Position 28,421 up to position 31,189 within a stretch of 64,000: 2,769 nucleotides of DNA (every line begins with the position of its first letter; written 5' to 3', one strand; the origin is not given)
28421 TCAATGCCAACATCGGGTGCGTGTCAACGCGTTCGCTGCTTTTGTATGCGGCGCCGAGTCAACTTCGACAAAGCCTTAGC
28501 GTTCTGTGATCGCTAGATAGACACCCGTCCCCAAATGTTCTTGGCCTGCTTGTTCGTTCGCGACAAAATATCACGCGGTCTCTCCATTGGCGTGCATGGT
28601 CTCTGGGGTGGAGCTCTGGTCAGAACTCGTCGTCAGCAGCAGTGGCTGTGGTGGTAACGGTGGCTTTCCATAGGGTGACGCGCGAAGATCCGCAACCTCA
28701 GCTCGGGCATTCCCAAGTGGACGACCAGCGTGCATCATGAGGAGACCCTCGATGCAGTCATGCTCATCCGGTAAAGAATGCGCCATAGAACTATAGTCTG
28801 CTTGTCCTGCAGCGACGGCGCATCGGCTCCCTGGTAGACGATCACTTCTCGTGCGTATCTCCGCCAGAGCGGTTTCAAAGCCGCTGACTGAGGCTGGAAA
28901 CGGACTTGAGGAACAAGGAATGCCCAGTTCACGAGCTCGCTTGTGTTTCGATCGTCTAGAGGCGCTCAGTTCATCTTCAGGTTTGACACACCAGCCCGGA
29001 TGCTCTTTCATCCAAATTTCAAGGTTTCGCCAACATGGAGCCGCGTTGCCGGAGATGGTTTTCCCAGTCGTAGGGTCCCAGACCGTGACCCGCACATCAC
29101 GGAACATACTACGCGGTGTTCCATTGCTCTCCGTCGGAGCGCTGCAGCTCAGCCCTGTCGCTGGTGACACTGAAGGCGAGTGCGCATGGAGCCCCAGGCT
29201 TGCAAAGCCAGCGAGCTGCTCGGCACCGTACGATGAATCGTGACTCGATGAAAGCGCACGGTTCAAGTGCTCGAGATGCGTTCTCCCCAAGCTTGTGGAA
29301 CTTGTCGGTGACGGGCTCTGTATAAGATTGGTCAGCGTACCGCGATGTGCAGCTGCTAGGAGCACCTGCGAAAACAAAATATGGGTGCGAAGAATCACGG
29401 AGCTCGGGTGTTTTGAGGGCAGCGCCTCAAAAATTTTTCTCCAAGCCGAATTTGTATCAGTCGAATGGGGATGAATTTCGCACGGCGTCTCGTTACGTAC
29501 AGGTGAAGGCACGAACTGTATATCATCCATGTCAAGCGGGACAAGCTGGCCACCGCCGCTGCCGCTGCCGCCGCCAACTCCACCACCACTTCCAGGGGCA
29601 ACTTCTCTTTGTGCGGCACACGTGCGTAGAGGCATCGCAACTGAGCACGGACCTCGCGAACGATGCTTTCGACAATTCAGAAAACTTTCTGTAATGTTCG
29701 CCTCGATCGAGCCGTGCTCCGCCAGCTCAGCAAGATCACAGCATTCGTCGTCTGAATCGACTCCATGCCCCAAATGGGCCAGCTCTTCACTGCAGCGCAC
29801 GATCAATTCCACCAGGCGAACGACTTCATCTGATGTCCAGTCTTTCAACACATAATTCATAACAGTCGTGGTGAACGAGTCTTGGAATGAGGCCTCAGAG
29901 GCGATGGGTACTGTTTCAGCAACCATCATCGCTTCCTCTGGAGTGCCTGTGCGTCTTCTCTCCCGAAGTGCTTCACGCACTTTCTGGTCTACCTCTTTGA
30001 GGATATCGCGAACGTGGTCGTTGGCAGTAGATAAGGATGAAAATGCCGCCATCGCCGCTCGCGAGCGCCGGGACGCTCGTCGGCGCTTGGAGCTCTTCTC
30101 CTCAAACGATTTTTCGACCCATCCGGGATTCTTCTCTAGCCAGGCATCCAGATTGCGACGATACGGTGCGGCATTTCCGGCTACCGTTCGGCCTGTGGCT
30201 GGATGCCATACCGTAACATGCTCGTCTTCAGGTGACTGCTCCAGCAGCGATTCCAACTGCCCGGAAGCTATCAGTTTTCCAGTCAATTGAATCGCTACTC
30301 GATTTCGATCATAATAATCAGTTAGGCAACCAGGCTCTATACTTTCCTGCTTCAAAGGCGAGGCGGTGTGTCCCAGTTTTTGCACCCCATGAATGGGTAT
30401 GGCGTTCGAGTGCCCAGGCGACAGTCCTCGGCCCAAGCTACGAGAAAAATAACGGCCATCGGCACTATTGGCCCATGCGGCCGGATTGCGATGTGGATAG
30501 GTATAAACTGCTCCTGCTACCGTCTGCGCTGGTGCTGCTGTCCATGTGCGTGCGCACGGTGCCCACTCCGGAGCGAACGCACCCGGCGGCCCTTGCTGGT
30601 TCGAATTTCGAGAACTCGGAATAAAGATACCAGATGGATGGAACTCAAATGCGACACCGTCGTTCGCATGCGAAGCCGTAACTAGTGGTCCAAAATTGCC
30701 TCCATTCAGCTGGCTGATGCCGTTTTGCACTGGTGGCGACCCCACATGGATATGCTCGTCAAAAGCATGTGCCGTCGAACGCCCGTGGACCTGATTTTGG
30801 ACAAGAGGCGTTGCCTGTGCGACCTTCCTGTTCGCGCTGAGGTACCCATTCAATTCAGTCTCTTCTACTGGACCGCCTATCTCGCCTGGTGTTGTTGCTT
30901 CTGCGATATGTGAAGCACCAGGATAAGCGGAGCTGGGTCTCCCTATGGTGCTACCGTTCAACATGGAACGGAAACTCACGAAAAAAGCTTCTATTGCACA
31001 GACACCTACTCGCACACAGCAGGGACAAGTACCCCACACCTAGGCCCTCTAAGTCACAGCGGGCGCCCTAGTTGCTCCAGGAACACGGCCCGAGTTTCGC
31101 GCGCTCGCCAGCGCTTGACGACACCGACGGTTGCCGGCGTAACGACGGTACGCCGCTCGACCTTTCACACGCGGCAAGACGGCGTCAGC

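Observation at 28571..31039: Protein with a duplicated, Trp-framed ~35-aa motif (W-x-P-x-TG-[RK]-T-x-x-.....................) of unknown family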

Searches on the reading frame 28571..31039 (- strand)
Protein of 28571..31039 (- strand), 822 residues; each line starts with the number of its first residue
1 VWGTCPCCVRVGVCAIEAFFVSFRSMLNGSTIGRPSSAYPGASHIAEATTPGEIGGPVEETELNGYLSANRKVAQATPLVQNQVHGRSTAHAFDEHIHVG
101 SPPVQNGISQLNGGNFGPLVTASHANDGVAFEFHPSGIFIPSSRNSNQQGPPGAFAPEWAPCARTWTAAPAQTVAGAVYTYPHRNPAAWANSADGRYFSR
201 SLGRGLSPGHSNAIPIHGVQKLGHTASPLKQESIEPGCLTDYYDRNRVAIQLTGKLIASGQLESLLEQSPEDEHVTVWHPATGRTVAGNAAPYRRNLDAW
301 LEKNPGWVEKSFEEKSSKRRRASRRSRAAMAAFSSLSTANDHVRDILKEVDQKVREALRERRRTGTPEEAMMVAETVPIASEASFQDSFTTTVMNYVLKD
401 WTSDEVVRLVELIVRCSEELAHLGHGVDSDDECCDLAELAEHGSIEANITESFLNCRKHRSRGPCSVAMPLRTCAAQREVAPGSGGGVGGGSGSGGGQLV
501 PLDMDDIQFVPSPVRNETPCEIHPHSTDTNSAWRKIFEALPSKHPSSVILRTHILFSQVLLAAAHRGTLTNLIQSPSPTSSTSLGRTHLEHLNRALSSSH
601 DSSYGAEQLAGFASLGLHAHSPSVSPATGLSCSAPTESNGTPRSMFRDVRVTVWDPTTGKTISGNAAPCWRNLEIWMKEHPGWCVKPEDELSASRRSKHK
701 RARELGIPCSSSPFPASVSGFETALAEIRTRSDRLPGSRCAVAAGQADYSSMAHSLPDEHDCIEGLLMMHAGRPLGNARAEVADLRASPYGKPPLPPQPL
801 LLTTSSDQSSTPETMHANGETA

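Call 3: search_protein_families(library=pfam, proteins=[window:28571-31039:-], max_evalue=10)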
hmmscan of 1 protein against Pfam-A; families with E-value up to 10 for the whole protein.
window:28571-31039:- (822 aa): 5 families
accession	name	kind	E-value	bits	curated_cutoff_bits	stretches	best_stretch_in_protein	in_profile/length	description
PF07533.21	BRK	-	4.1e-22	78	23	2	271-308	3-40/44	BRK domain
PF17918.6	TetR_C_15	-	0.087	13.9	26.8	1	325-386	22-83/108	Tetracyclin repressor-like, C-terminal domain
PF13977.11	TetR_C_6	-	0.1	13.3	27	1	320-367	16-63/115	BetI-type transcriptional repressor, C-terminal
PF02520.22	ANIS5_cation-bd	-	0.21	12.1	29.3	1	295-356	22-82/109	SXP/RAL-2 family protein Ani s 5-like, metal-binding domain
PF05235.19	CHAD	-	0.25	11.7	25.6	1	294-352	4-64/228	CHAD domain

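Call 6: search_solved_structures(query=window:28571-31039:-, max_evalue=1, show_alignments=4)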
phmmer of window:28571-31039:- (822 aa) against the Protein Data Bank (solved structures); distinct sequences matched with E-value up to 1: 17.
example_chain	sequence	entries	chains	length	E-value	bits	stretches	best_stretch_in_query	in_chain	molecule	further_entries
6sy2_A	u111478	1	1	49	0.0067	18.1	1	272-308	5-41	Transcription activator BRG1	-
7f0x_B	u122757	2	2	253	0.01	17.5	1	479-557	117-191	Antibody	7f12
2dl6_A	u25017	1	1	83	0.041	15.5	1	638-700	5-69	Chromodomain-helicase-DNA-binding protein 8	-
7f15_B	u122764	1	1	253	0.045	15.3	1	480-567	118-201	Antibody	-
7det_B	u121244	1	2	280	0.058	15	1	480-586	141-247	antibody scFv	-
7deu_B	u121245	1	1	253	0.1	14.2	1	480-559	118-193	antibody scFv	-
6ivz_L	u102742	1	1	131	0.14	13.7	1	482-564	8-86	Light chain of monoclonal antibody 5A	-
7jum_H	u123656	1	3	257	0.18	13.4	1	483-562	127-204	Neutralizing antibody, LMIV230-01 Single-chain Fv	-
8ykg_D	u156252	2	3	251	0.2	13.3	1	483-541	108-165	NT-108 scFv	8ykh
8yk4_A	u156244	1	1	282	0.23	13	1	483-541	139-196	antibody NT-108, single chain Fv fragment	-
8pmz_B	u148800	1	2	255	0.3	12.6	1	481-534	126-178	scFv_p61.15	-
2cka_A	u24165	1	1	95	0.34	12.5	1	647-689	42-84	CHROMODOMAIN-HELICASE-DNA-BINDING PROTEIN 8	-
2v0f_A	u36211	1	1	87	0.36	12.4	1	648-688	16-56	CHROMODOMAIN-HELICASE-DNA-BINDING PROTEIN 7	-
7fdj_A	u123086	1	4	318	0.52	11.9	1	478-528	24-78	Capsid protein,Immunoglobulin G-binding protein A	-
8bg4_A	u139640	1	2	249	0.65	11.5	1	482-573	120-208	pT1611 single-chain Fv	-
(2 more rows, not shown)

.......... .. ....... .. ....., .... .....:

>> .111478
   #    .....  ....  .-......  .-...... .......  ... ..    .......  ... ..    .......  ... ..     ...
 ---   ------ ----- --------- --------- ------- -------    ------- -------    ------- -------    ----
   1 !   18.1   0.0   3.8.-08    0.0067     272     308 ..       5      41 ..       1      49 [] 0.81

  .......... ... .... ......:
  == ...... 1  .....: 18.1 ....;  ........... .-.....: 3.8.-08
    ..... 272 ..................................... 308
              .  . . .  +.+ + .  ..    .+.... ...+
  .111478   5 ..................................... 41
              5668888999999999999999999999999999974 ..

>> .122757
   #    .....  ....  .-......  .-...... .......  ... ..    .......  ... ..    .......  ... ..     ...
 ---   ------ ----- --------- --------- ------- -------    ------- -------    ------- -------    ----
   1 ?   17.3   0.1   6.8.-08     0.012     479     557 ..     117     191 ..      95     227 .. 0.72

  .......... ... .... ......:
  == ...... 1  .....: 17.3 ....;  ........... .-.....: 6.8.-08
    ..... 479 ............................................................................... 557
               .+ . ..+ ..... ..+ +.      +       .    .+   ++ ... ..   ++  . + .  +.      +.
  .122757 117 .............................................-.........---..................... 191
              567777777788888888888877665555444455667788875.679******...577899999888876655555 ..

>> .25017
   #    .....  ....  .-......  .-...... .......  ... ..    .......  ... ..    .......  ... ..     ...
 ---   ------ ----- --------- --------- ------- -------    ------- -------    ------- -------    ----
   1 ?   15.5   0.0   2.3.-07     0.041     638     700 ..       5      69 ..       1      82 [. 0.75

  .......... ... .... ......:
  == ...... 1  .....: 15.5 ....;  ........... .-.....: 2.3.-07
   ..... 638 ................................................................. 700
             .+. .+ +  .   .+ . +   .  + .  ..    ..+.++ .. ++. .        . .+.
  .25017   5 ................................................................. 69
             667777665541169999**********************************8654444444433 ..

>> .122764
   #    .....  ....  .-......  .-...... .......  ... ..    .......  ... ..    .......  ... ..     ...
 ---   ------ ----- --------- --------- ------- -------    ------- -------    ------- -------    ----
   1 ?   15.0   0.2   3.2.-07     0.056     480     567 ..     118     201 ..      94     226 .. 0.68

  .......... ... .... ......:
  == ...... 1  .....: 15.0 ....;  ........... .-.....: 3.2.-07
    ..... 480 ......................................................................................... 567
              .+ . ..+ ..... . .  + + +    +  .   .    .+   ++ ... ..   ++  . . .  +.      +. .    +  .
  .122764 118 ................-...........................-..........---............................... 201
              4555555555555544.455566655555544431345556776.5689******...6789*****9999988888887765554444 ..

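Call 7: find_homologous_proteins(query=window:28571-31039:-, max_evalue=0.001)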
Query window:28571-31039:- (822 aa): 29 proteins with E <= 0.001 among 8000 candidates.
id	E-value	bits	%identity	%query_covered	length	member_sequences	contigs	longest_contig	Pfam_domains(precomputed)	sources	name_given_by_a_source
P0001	0.0e+0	1812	99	97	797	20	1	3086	PF07533.22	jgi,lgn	jgi:hypothetical protein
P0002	0.0e+0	1591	99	49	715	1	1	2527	PF07533.22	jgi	jgi:hypothetical protein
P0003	7.6e-253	860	60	81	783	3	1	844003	PF07533.22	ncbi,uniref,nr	ncbi:hypothetical protein F1559_003813 [Cyanidiococcus yangmingshanensis]|uniref:BRK domain-containi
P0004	5.9e-250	850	58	86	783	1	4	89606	PF07533.22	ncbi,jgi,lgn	jgi:hypothetical protein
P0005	9.4e-50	188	44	22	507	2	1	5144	PF07533.22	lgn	-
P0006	7.2e-47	178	41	20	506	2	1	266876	PF07533.22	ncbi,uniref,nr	ncbi:hypothetical protein GpartN1_g2643.t1 [Galdieria partita]|uniref:BRK domain-containing protein 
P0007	5.8e-44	169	35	24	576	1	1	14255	PF07533.22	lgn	-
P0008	3.7e-42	163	59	8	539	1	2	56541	PF07533.22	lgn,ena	-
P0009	3.3e-41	160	65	6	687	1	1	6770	PF07533.22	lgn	-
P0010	2.1e-40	157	60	7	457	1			PF07533.22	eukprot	eukprot:TRINITY_DN1867_c0_g1_i1.p1 TRINITY_DN1867_c0_g1~~TRINITY_DN1867_c0_g1_i1.p1 ORF type:complet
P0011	3.5e-40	156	31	34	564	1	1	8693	PF07533.22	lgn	-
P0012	7.6e-40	155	43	19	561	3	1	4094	PF07533.22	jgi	-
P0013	1.2e-39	155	40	18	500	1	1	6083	PF07533.22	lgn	-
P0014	4.8e-39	153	60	7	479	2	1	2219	PF07533.22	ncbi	ncbi:unnamed protein product, partial [Agarophyton chilense]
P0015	6.2e-39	152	50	10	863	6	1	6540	PF07533.22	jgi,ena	-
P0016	1.0e-38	152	30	61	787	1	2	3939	PF07533.22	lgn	-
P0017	1.2e-38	151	43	18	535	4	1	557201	PF07533.22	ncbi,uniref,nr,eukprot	ncbi:unnamed protein product [Chondrus crispus]|uniref:BRK domain-containing protein n=1 Tax=Chondru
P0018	2.2e-38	150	39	19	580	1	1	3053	PF07533.22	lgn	-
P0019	2.5e-38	150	52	9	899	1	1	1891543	PF07533.22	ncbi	ncbi:hypothetical protein MMPV_002903 [Pyropia vietnamensis]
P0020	5.4e-38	149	77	6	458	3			PF07533.22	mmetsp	mmetsp:Transcript_20363/g.49888 ORF Transcript_20363/g.49888 Transcript_20363/m.49888 type:complete 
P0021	1.3e-37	148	76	5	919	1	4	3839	PF07533.22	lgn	-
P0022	2.0e-37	147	32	27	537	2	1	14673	PF07533.22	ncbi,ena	-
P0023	4.3e-37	146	40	16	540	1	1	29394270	PF07533.22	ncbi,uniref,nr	ncbi:hypothetical protein I4F81_011316 [Pyropia yezoensis]|uniref:Uncharacterized protein n=1 Tax=Py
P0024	7.1e-37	145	34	27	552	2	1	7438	PF07533.22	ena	-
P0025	1.0e-36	145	43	18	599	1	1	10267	PF07533.22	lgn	-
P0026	1.5e-36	144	44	13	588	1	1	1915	PF07533.22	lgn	-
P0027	1.6e-33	134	36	18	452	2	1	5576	PF07533.22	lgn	-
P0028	7.0e-33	132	51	9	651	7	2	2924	PF07533.22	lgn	-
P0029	8.9e-33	132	69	5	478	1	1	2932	PF07533.22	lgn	-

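Call 10: list_cluster_members(proteins=[window:28571-30964:-, P0004])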
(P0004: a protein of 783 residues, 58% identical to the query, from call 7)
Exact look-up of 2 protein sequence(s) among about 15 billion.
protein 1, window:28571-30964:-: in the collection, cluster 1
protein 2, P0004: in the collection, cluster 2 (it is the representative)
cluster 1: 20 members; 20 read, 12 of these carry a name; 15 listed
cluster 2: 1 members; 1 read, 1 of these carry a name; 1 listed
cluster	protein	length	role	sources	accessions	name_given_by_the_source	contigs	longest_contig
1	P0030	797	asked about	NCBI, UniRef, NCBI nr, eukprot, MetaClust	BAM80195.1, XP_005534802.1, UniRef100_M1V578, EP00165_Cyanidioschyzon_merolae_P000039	hypothetical protein CYME_CMJ053C [Cyanidioschyzon merolae strain 10D] | BRK domain-containing protein n=1 Tax=Cyanidioschyzon merolae (strain NIES-3377 / 10D) ... | XP_005534802.1 hypothetical protein CYME_CMJ053C [Cyanidioschyzon merolae strain 10D]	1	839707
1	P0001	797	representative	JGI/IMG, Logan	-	hypothetical protein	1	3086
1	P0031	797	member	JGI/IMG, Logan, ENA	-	hypothetical protein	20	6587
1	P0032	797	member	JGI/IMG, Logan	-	hypothetical protein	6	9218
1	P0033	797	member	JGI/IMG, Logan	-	hypothetical protein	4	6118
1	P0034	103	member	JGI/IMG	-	hypothetical protein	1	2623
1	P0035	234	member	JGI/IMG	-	hypothetical protein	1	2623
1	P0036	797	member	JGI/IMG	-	hypothetical protein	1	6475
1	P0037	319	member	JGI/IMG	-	hypothetical protein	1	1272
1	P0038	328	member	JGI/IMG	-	hypothetical protein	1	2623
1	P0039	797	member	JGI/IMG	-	hypothetical protein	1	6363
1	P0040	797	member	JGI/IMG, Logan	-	hypothetical protein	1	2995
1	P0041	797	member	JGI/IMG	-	-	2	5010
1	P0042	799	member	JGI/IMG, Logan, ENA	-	-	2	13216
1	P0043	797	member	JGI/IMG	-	-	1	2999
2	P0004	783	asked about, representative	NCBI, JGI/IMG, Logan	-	hypothetical protein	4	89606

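Call 16: search_protein_families(library=pfam, alignment_id=A1, max_evalue=1)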
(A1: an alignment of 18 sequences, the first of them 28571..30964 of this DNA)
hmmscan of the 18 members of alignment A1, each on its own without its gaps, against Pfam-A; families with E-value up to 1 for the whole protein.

A. member 1, window:28571-30964:- (797 aa): 5 families
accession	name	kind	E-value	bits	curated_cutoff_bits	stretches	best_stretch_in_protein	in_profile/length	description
PF07533.21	BRK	-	3.8e-22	78.1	23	2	246-283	3-40/44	BRK domain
PF17918.6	TetR_C_15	-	0.079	14.1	26.8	1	300-361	22-83/108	Tetracyclin repressor-like, C-terminal domain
PF13977.11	TetR_C_6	-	0.095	13.3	27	1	295-342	16-63/115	BetI-type transcriptional repressor, C-terminal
PF02520.22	ANIS5_cation-bd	-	0.2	12.2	29.3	1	270-331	22-82/109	SXP/RAL-2 family protein Ani s 5-like, metal-binding domain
PF05235.19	CHAD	-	0.24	11.8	25.6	1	269-327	4-64/228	CHAD domain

B. families by the number of members that match (of 18 scanned): 11 families
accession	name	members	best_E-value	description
PF07533.21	BRK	18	1.1e-24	BRK domain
PF08069.17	Ribosomal_S13_N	7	0.055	Ribosomal S13/S15 N-terminal domain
PF22043.2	DUF6935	3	0.035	Domain of unknown function (DUF6935)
PF05235.19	CHAD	3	0.047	CHAD domain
PF17918.6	TetR_C_15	1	0.079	Tetracyclin repressor-like, C-terminal domain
PF13977.11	TetR_C_6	1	0.095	BetI-type transcriptional repressor, C-terminal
PF23654.1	ARM_LIN_2nd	1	0.14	E3 ubiquitin-protein ligase LIN-like, ARM repeat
PF02520.22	ANIS5_cation-bd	1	0.2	SXP/RAL-2 family protein Ani s 5-like, metal-binding domain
PF16476.10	DUF5053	1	0.24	Domain of unknown function (DUF5053)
PF11348.13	DUF3150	1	0.43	Protein of unknown function (DUF3150)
PF25607.1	DUF7939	1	0.8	Domain of unknown function (DUF7939)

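Call 40: find_encoding_contigs(protein=window:28571-30964:-, flank=3000, max_places=8)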
Protein window:28571-30964:- (797 aa): no gene with exactly this product is on record in the collection.

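Call 41: find_encoding_contigs(protein=P0001, flank=3000, max_places=6)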
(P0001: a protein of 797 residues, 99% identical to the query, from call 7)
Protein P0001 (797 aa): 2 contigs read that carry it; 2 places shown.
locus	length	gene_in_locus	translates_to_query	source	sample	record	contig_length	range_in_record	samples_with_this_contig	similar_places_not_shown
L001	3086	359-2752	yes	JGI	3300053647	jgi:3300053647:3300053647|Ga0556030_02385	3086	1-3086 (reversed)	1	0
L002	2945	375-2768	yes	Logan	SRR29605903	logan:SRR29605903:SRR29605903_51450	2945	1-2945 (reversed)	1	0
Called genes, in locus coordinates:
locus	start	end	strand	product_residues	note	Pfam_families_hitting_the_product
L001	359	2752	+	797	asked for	PF07533:BRK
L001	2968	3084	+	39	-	?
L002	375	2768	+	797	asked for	PF07533:BRK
